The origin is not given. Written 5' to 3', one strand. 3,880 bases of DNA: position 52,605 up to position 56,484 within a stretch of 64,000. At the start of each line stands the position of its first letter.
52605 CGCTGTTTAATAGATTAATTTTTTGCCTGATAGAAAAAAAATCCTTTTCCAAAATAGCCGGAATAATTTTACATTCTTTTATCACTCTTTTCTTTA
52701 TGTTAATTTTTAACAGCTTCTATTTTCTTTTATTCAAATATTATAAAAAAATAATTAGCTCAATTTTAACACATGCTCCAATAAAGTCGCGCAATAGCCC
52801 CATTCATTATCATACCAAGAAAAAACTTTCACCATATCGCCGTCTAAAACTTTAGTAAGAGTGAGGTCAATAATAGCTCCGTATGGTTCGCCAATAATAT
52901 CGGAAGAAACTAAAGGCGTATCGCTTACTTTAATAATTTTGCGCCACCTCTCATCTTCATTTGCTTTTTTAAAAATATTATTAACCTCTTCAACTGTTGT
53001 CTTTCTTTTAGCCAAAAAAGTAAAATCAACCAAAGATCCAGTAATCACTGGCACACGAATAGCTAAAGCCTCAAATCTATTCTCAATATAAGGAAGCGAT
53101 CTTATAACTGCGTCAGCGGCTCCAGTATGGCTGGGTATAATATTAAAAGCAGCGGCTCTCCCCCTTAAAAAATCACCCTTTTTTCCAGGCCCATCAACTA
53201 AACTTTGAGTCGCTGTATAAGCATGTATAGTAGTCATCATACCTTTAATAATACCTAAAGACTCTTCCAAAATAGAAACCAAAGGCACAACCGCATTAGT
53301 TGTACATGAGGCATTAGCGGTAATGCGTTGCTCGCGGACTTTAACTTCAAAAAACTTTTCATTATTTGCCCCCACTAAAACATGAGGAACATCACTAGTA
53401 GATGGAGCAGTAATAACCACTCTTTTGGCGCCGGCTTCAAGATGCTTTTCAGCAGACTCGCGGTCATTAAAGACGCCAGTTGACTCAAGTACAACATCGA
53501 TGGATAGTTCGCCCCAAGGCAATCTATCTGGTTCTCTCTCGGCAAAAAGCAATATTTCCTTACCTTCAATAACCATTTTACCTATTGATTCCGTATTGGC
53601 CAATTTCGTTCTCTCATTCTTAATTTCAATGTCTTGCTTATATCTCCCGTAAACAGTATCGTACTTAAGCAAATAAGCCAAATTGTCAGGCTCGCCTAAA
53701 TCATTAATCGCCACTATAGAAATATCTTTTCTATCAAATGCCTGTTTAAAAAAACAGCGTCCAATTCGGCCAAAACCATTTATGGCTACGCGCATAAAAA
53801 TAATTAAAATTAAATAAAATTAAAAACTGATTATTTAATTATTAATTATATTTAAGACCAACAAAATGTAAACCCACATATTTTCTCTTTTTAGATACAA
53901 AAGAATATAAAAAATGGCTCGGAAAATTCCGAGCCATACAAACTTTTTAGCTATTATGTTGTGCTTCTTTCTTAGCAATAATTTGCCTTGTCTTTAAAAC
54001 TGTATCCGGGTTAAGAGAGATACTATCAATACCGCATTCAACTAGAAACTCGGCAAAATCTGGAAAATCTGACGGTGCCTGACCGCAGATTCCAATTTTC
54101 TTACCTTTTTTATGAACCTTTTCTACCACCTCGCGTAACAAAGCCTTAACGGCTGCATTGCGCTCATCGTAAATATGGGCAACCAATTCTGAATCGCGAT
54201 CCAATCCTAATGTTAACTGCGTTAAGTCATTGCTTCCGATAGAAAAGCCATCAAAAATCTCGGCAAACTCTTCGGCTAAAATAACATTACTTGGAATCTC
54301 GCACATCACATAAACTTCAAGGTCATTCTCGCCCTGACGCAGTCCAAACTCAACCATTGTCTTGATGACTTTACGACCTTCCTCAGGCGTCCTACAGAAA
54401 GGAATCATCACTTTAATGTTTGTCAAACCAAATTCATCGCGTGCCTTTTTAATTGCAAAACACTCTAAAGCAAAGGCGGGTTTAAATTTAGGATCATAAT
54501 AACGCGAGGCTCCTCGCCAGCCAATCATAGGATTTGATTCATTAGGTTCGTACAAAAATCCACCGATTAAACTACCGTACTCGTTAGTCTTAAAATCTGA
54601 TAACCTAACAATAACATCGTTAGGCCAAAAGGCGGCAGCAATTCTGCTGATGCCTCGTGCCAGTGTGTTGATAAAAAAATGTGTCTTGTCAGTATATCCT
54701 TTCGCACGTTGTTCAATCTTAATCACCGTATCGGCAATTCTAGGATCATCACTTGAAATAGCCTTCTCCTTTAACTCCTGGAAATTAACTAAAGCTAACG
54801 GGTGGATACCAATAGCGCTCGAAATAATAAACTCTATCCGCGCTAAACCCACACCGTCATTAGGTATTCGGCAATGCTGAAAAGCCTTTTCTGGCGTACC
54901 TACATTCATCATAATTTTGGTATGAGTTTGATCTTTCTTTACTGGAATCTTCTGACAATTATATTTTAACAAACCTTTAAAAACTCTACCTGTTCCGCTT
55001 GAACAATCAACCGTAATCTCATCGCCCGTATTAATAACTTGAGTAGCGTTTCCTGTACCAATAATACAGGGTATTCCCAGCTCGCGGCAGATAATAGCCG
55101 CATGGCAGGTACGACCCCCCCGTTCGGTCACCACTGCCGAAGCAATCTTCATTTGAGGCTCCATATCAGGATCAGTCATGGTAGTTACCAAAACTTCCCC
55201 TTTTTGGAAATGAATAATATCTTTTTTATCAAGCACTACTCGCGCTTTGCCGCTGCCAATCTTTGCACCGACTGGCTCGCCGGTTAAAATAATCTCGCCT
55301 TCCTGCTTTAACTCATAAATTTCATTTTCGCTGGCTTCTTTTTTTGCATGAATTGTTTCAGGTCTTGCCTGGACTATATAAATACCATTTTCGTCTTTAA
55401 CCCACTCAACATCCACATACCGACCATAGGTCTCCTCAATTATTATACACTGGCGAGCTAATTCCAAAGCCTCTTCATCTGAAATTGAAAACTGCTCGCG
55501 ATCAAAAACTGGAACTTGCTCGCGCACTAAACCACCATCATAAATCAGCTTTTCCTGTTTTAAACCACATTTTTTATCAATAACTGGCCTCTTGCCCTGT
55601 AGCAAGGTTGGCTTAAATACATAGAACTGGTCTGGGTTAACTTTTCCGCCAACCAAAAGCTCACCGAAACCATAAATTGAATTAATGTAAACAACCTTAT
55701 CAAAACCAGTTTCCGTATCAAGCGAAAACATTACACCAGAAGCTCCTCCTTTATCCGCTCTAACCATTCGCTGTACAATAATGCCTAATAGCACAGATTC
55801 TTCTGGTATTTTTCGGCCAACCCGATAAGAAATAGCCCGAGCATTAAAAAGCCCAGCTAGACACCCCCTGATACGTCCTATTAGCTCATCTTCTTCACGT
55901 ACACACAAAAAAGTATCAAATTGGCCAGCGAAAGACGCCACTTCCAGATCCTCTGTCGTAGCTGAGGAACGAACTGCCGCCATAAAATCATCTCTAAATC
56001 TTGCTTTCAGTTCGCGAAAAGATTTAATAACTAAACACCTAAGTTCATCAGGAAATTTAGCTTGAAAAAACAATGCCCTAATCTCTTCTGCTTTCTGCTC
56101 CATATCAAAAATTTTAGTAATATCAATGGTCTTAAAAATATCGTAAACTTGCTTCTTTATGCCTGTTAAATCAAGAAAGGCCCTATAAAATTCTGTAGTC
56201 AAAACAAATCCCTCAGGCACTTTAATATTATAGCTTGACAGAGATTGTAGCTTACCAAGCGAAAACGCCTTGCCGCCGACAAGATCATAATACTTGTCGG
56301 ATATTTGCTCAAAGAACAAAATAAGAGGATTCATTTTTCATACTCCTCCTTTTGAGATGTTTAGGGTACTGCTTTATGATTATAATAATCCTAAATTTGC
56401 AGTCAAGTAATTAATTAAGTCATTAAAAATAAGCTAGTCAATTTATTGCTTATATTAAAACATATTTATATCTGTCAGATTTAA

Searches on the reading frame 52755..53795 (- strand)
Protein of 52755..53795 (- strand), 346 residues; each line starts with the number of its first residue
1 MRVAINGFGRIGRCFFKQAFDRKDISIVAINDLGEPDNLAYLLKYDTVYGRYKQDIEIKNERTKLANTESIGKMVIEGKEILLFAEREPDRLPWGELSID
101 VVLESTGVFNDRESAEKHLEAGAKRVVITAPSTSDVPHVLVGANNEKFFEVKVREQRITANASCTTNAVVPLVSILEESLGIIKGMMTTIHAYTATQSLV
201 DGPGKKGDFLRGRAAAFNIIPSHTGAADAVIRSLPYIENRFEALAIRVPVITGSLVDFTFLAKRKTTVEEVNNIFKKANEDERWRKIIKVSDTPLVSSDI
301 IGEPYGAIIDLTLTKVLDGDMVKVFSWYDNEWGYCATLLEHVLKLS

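Call 20: search_protein_families(library=pfam, proteins=[window:52755-53795:-], max_evalue=0.1)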
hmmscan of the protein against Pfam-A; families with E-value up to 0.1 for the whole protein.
window:52755-53795:- (346 aa): 4 families
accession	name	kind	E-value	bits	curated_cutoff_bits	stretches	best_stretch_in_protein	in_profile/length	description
PF02800.25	Gp_dh_C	-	9.3e-50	168.7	24.4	1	170-328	2-158/158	Glyceraldehyde 3-phosphate dehydrogenase, C-terminal domain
PF00044.30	Gp_dh_N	-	1.5e-34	118.7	31.7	1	1-111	1-100/101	Glyceraldehyde 3-phosphate dehydrogenase, NAD binding domain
PF02774.23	Semialdhyde_dhC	-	0.024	15.2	26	1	242-290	95-140/184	Semialdehyde dehydrogenase, dimerisation domain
PF04055.27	Radical_SAM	-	0.082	13.5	29.5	0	56-145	31-126/166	Radical SAM superfamily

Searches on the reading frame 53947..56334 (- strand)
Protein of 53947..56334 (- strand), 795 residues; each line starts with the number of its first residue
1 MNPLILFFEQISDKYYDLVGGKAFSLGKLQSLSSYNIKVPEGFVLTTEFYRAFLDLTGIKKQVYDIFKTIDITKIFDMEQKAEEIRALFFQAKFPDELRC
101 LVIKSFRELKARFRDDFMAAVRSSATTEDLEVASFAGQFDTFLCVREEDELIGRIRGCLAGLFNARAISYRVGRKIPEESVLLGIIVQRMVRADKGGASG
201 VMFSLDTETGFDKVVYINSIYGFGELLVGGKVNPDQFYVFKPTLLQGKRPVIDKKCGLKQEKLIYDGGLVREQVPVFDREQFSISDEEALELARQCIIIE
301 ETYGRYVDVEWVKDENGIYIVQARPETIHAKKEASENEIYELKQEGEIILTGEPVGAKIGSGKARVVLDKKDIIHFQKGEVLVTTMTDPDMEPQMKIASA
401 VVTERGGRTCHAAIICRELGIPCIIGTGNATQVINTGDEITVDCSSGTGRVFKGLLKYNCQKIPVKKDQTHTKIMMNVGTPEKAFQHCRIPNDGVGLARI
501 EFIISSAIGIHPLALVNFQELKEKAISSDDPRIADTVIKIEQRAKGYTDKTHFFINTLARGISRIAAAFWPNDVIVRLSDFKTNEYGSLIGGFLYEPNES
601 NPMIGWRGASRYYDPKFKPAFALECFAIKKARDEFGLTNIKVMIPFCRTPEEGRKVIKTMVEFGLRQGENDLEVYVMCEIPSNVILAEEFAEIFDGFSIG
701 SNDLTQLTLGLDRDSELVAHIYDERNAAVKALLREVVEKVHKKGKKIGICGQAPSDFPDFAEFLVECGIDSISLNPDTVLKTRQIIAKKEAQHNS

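Call 20: search_protein_families(library=pfam, proteins=[window:53947-56334:-], max_evalue=0.1)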
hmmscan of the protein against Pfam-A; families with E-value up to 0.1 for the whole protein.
window:53947-56334:- (795 aa): 3 families
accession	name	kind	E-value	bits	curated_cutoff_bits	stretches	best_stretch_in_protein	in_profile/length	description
PF01326.24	PPDK_N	-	1.9e-96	323.7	27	1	17-338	2-322/328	Pyruvate phosphate dikinase, AMP/ATP-binding domain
PF02896.24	PEP-utilizers_C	-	2.4e-65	221.1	22.8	1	465-789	13-291/293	PEP-utilising enzyme, PEP-binding domain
PF00391.29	PEP-utilizers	-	9.2e-29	99.3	23.1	1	376-447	1-72/72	PEP-utilising enzyme, mobile domain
